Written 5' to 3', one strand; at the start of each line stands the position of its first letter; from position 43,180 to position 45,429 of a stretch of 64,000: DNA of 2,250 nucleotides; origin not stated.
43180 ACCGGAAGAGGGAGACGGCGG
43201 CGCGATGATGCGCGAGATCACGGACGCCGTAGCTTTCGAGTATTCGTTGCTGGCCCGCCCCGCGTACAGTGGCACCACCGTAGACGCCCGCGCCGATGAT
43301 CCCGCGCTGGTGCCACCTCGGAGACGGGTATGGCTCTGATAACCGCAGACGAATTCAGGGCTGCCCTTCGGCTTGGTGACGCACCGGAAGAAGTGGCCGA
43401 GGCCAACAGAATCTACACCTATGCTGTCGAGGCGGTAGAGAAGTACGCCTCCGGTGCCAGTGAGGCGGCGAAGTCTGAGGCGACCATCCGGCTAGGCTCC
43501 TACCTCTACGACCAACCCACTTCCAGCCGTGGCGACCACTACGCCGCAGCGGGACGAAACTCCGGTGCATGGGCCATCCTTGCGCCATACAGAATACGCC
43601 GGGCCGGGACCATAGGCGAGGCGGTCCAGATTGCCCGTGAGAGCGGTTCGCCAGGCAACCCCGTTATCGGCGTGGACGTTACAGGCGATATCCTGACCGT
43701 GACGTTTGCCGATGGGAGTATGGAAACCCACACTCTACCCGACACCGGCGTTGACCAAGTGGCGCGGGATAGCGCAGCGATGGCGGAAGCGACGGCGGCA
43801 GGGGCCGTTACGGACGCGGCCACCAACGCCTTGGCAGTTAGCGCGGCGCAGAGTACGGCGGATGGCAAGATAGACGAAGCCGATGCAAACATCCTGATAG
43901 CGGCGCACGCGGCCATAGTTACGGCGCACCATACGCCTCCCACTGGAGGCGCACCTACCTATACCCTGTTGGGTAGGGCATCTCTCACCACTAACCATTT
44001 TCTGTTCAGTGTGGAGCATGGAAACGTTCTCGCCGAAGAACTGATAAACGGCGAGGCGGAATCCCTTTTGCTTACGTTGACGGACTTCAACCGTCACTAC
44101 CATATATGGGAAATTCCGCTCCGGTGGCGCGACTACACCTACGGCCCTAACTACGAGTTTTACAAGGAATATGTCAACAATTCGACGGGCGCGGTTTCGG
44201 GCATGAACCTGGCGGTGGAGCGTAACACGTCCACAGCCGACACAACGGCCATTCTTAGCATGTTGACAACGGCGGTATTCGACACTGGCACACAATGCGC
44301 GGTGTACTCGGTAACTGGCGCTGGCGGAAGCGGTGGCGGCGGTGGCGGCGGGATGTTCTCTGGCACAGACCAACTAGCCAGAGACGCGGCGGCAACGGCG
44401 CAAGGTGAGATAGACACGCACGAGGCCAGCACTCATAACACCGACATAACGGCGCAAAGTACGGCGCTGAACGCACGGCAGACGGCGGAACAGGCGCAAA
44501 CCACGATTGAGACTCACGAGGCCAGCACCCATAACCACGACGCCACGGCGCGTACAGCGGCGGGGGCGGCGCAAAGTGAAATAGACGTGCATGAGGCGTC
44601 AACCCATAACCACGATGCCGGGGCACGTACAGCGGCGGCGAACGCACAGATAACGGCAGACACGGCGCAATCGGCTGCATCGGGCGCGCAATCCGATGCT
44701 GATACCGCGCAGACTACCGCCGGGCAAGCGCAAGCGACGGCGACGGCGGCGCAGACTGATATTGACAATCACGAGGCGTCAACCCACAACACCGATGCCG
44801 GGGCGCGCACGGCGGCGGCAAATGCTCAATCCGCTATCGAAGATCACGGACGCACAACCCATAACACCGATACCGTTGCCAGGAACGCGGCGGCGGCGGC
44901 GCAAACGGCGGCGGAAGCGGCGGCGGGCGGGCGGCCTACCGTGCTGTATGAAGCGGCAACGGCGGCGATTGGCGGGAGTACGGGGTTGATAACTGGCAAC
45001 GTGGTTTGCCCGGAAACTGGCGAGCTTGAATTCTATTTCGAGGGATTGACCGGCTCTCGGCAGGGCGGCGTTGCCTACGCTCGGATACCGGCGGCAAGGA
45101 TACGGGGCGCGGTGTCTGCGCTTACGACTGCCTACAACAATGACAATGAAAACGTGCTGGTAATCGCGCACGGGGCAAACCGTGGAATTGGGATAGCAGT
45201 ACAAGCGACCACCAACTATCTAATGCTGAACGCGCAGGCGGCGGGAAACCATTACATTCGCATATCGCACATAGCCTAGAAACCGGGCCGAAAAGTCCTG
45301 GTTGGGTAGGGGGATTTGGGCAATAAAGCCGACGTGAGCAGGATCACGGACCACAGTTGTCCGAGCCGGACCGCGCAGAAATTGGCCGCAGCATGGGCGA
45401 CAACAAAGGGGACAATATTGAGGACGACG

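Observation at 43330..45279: Head-tail connector domain fused to a 550-aa extension with five His-rich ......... repeats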

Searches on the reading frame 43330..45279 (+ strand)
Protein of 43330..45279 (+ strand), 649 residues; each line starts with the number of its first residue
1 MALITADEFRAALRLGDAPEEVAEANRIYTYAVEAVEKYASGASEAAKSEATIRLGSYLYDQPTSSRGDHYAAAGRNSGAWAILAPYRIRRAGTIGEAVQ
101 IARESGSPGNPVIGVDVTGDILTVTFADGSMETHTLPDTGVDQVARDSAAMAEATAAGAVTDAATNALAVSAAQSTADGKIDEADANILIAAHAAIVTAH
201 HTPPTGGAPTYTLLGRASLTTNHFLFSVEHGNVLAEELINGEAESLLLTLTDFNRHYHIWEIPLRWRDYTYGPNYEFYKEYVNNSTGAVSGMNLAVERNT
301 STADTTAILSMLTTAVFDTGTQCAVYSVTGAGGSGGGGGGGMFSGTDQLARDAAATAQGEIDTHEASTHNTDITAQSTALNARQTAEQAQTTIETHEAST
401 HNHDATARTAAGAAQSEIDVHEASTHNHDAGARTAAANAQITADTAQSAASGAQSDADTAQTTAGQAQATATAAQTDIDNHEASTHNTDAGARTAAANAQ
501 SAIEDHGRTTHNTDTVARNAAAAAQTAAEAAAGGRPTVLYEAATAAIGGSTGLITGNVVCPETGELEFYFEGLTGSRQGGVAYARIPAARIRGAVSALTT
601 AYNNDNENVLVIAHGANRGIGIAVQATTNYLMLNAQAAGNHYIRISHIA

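Call 3: search_protein_families(library=pfam, proteins=[window:43330-45279:+], max_evalue=0.01)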
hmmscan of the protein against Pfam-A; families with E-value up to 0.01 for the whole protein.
window:43330-45279:+ (649 aa): 0 families

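Call 4: search_protein_families(library=phrogs, proteins=[window:43330-45279:+], max_evalue=0.01)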
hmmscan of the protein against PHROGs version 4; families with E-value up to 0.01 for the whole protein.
window:43330-45279:+ (649 aa): 1 family
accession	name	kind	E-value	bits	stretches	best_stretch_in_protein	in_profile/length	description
phrog_8780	-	tail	0.0029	16.8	1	96-187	92-176/755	minor tail protein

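Call 10: find_homologous_proteins(query=window:43330-45276:+, max_evalue=0.001)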
Query window:43330-45276:+ (649 aa): 324 proteins with E <= 0.001 among 8000 candidates; the best 120 are listed.
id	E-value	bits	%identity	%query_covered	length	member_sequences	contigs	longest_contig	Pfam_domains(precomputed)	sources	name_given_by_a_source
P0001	4.6e-169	582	62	47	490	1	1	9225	-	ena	-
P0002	4.1e-160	552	69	45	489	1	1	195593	-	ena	-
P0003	1.2e-153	531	62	47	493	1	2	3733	-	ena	-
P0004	2.2e-153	530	66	50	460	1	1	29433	-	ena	-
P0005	1.8e-150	520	68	47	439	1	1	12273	-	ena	-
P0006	6.5e-150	519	67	47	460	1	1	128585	-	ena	-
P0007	1.1e-149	518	66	45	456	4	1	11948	-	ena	-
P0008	2.2e-148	514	64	45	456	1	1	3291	-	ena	-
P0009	1.8e-138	481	58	47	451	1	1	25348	-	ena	-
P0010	2.3e-136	474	60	53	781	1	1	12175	-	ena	-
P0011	8.5e-132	459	72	36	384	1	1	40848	-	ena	-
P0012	1.6e-130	455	66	41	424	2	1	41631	-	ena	-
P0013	1.2e-127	445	61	36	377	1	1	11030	-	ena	-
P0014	1.1e-125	439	57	47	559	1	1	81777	-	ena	-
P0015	3.5e-125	437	70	39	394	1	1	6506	-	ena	-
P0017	4.9e-123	430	71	27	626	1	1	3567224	-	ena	-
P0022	4.5e-117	410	55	53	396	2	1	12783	-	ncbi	-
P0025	3.0e-115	404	69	22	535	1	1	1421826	-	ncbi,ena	-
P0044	6.6e-103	363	68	19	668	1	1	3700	-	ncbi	-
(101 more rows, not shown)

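Call 14: find_encoding_contigs(protein=P0017, flank=10000, max_places=2)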
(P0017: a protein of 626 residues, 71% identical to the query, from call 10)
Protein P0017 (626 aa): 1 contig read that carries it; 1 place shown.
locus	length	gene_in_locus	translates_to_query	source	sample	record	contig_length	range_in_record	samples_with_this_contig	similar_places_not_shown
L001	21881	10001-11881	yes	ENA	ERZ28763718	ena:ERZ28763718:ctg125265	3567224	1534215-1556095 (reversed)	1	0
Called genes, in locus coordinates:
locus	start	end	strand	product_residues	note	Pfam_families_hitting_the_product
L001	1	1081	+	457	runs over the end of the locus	PF03841:SelA, PF01041:DegT_DnrJ_EryC1 (weak)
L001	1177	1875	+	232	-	-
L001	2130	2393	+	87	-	-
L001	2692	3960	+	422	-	PF13356:Arm-DNA-bind_3 (weak), PF22022:Phage_int_M, PF00589:Phage_integrase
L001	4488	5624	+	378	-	PF05272:VapE-like_dom, PF19263:DUF5906 (weak)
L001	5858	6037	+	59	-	-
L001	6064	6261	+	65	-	-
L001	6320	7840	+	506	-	PF03354:TerL_ATPase (weak)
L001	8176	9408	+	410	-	-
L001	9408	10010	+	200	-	PF04586:Peptidase_S78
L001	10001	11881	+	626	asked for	-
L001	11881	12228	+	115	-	PF05521:Phage_HCP (weak)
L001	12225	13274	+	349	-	PF04860:Phage_portal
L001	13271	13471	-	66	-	-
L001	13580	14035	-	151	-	PF01575:MaoC_dehydratas, PF13452:FAS1_DH_region (weak)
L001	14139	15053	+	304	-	PF13489:Methyltransf_23, PF08241:Methyltransf_11, PF08242:Methyltransf_12, PF13649:Methyltransf_25, PF13847:Methyltransf_31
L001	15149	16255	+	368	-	PF03069:FmdA_AmdA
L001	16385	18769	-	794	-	-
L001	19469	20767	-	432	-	PF00557:Peptidase_M24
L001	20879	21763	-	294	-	PF03446:NAD_binding_2, PF03807:F420_oxidored (faint), PF14833:NAD_binding_11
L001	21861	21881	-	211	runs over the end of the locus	-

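Call 37: search_dna_similar(query=window:43330-45276:+, collection=phages, mode=protein, max_evalue=0.001, max_rows=25)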
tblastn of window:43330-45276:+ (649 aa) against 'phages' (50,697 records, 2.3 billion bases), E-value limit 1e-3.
No match.

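Call 42: predict_structure(alignment_id=A1)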
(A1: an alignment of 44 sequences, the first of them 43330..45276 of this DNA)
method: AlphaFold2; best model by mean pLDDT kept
length: 649 residues; sequences in the alignment: 44
mean_pLDDT: 59.6   pTM: 0.27
mean pLDDT of the five models: 59.6, 58.6, 57.9, 56.5, 56.4
residues with pLDDT >= 90: 77; 70-90: 186; 50-70: 101; < 50: 285
segments of 3 or more residues with pLDDT < 50: 63-68, 84-94, 200-344, 532-610, 613-619, 623-631, 635-637, 643-649
pLDDT, mean of each block of 10 residues (from residue 1): 87 90 93 95 95 90 48 53 45 59 88 88 94 81 66 83 90 88 78 61 36 31 34 34 33 29 27 33 35 36 35 37 36 33 57 86 67 73 86 76 66 82 66 74 73 61 81 82 63 75 65 57 60 40 33 36 40 40 36 33 38 48 44 50 43
secondary structure, 60 per line:
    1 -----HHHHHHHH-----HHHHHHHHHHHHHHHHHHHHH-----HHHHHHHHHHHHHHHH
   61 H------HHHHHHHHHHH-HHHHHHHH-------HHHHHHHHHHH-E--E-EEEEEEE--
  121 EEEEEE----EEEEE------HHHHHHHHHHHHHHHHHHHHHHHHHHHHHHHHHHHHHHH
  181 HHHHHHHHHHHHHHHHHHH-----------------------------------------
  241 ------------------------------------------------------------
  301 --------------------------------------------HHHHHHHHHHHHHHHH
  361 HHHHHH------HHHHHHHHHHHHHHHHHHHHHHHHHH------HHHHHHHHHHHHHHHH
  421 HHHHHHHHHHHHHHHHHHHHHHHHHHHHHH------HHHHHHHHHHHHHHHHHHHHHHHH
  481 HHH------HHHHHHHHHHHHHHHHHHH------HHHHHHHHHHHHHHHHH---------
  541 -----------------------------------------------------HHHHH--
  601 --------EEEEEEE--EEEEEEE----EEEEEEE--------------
elements in order: H6-13 H19-39 H45-61 H68-78 H80-87 H95-105 E112-118 E121-126 E131-135 H142-199 H345-366 H373-398 H405-450 H457-483 H490-508 H515-531 H594-598 E609-615 E618-624 E629-635

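Call 47: fold_search(model_id=the predicted structure, library=pdb)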
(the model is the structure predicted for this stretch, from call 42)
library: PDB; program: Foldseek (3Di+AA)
matches with E <= 10: 710; with E <= 0.001: 0
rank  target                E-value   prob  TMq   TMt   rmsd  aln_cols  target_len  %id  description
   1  5tum_B                2.4e-01  0.98  0.04  0.07   1.3        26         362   31  Crystal structure of tetracycline destructase Tet(56) (released 2017-05-10)
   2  8qcj_A                3.0e-01  0.85  0.04  0.06   9.9        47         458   23  Crystal structure of mycothiol disulfide reductase Mtr from Rhodococcus erythropolis (released 2024-03-13)
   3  5tum_A                3.4e-01  0.97  0.04  0.07   1.2        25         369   32  Crystal structure of tetracycline destructase Tet(56) (released 2017-05-10)
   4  5tuf_B                3.6e-01  0.97  0.04  0.07   1.1        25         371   36  Crystal structure of tetracycline destructase Tet(50) in complex with anhydrotetracycline (released 2017-05-10)
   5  9fl7_B                3.8e-01  0.69  0.04  0.06   9.0        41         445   22  Cryo-EM structure of human AK2 bound to reduced human AIFM1 (residues 102-613), class 3 (released 2025-05-14)
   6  9gr0_B                4.5e-01  0.47  0.04  0.06  11.6        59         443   17  Interaction with AK2A links AIFM1 to cellular energy metabolism. The cryo-EM structure of dimeric AIFM1 bound by AK2A. (released 2025-07-09)
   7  9rmu_C                4.5e-01  0.21  0.08  0.16  17.6       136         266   11  SIVtal integrase in complex with RNA stem-loop (focused refinement of the filament repeat unit) (released 2025-12-10)
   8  5tue_B                4.8e-01  0.96  0.04  0.07   1.1        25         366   36  Crystal structure of tetracycline destructase Tet(50) (released 2017-05-10)
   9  9gez_B                5.7e-01  0.66  0.04  0.05   8.9        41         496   24  Crystal structure of thioredoxin reductase from Cryptosporidium parvum in the "waiting" position (released 2025-05-07)
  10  2cdu_A                6.1e-01  0.97  0.04  0.05   0.8        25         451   20  The Crystal Structure of Water-forming NAD(P)H Oxidase from Lactobacillus sanfranciscensis (released 2006-07-17)
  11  9xub_A                6.1e-01  0.95  0.04  0.08   1.1        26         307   27  Crystal Structure of Thioredoxin reductase from Mycobacterium tuberculosis. (released 2026-02-04)
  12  6bz5_A                6.1e-01  0.95  0.04  0.06   0.8        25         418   28  Structure and mechanism of salicylate hydroxylase from Pseudomonas putida G7 (released 2018-12-26)
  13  9gqy_B                6.1e-01  0.66  0.04  0.06   8.6        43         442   21  Interaction with AK2A links AIFM1 to cellular energy metabolism. The cryo-EM structure of dimeric AIFM1 without any bi (released 2025-07-09)
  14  6xbc_F                6.5e-01  0.95  0.04  0.06   0.9        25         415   28  Crystal structure of Streptomyces sviceus SsDesB (released 2021-03-17)
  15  4hy2_A                6.5e-01  0.77  0.05  0.13   4.6        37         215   16  Crystal structure of Plk1 Polo-box domain in complex with PL-42 (released 2013-04-03)
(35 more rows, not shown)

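Call 54: search_protein_families(library=pfam, proteins=[L001:11881-12225:+], max_evalue=0.01)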
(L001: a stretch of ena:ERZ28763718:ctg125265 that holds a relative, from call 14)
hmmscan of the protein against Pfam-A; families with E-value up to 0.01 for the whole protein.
L001:11881-12225:+ (115 aa): 1 family
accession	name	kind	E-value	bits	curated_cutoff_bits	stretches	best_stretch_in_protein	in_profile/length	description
PF05521.18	Phage_HCP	-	7e-06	27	25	1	13-98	15-98/106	Phage head completion protein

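Call 98: list_cluster_members(proteins=[P0025, P0022, P0044])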
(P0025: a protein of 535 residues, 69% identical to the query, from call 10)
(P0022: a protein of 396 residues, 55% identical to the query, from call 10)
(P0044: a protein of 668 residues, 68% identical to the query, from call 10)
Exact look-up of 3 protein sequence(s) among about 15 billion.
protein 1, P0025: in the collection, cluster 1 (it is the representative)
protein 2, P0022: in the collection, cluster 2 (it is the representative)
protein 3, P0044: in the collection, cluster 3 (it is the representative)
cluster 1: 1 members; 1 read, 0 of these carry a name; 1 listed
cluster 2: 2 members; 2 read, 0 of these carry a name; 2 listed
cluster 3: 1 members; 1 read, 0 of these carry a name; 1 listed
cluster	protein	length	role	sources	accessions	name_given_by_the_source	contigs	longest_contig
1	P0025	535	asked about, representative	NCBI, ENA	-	-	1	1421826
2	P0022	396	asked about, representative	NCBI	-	-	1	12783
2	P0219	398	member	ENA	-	-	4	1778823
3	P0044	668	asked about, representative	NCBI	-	-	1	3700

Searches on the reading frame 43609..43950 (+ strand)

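Call 13: search_protein_families(library=pfam, proteins=[window:43609-43950:+], max_evalue=10)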
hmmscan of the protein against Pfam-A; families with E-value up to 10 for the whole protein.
seq(114 aa): 2 families
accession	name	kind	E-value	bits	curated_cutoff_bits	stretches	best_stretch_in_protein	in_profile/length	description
PF04996.17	AstB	-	0.14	11.2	27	1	48-103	85-139/443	Succinylarginine dihydrolase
PF05862.16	IceA2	-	0.16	12.4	25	1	19-40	28-49/59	Helicobacter pylori IceA2 protein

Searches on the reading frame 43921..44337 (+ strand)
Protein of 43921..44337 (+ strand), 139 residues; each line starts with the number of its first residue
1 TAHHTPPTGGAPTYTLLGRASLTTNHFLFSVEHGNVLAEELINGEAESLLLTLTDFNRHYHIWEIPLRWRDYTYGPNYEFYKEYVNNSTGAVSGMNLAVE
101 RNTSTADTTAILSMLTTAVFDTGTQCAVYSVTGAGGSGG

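Call 13: search_protein_families(library=pfam, proteins=[window:43951-44328:+], max_evalue=10)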
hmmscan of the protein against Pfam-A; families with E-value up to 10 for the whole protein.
seq(126 aa): 0 families

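Call 83: find_homologous_proteins(query=window:43921-44337:+, max_evalue=0.01)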
Query seq(139 aa): 23 candidates shared short words with the query, none scored E <= 0.01.

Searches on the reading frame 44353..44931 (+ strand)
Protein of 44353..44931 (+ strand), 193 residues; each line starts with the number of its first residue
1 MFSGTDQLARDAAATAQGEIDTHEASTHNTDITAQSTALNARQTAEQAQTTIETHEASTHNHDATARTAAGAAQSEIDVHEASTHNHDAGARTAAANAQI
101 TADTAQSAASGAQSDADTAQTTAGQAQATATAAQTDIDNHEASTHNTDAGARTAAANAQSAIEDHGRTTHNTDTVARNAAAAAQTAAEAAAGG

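Call 13: search_protein_families(library=pfam, proteins=[window:44353-44931:+], max_evalue=10)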
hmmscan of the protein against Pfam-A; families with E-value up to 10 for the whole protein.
seq(193 aa): 0 families

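Call 91: search_solved_structures(query=window:44353-44931:+, max_evalue=10, show_alignments=2)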
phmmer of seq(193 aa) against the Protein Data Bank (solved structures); distinct sequences matched with E-value up to 10: 0.

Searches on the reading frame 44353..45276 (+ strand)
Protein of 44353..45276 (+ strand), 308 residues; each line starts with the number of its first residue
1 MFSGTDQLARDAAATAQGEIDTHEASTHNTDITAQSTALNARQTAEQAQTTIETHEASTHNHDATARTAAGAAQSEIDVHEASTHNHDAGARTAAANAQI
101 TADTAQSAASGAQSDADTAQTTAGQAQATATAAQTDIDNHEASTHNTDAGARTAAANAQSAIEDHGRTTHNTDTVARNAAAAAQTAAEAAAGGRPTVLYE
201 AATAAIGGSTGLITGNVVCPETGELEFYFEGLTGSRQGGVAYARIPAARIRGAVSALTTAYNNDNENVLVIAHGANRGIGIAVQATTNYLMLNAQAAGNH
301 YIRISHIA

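Call 96: find_related_loci(query=window:44353-45276:+, collection=viral_contigs, flank=10000)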
Query window:44353-45276:+ (308 aa) in viral_contigs; peptide patterns used: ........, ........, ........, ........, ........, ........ (x = any residue, [..] = any of these).
2 stretches matched a pattern, but none encodes a relative of the query by tblastn (E <= 1e-3).
